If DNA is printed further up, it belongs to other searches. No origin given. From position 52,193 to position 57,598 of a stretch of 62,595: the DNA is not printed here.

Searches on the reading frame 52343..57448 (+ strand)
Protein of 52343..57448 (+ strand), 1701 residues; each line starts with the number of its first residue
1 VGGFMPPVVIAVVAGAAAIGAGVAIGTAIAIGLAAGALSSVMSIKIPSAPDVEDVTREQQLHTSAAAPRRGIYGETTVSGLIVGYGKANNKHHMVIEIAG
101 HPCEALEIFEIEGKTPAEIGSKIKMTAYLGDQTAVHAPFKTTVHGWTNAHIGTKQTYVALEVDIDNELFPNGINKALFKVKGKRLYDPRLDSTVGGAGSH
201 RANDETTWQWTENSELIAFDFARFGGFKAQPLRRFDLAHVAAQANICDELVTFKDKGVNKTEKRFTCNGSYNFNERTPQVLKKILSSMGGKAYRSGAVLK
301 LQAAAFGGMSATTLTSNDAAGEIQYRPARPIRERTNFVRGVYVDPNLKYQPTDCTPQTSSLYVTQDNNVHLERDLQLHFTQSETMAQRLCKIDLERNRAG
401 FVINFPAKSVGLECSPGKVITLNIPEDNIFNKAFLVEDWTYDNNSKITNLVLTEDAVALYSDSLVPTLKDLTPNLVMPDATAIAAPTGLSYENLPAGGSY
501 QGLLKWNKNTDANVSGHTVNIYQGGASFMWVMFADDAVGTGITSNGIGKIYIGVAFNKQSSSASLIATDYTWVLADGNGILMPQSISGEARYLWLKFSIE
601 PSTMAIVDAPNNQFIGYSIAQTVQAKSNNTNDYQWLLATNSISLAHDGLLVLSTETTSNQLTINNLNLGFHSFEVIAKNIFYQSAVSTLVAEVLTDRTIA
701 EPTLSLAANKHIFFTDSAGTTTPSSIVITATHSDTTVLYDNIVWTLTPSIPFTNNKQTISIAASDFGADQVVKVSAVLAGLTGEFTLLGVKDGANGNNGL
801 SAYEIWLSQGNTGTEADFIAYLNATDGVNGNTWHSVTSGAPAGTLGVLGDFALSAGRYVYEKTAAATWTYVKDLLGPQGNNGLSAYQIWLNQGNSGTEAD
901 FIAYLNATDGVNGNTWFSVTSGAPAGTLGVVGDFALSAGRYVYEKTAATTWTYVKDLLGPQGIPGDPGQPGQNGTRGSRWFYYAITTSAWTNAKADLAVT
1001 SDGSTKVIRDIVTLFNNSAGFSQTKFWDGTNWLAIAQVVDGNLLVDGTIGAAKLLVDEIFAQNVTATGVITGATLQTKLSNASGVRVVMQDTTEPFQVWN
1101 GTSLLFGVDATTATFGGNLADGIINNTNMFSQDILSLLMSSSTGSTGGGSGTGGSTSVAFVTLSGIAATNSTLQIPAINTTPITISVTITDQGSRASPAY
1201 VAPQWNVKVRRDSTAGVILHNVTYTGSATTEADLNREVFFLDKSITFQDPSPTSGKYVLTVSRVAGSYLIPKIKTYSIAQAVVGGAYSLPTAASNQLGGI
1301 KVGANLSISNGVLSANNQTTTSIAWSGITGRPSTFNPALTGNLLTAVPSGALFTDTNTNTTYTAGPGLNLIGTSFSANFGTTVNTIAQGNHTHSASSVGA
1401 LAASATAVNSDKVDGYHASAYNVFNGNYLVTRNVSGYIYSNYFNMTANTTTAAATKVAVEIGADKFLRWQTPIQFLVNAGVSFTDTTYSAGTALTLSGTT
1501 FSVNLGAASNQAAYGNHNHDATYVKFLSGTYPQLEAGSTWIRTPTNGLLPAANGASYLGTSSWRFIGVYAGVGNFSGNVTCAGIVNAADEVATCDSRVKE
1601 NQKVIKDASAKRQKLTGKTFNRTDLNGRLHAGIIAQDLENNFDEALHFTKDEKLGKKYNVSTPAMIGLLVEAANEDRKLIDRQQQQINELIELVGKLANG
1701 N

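Call 43: search_protein_families(library=pfam, proteins=[window:52343-57448:+], max_evalue=0.00001)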
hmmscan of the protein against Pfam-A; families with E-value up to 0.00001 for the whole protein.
window:52343-57448:+ (1701 aa): 2 families
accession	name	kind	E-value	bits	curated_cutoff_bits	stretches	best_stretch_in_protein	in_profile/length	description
PF13884.11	Peptidase_S74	-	5.8e-07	30.2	22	1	1594-1645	1-56/58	Chaperone of endosialidase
PF13550.12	Phage-tail_3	-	2.4e-06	28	23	1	277-425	6-151/164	Putative phage tail protein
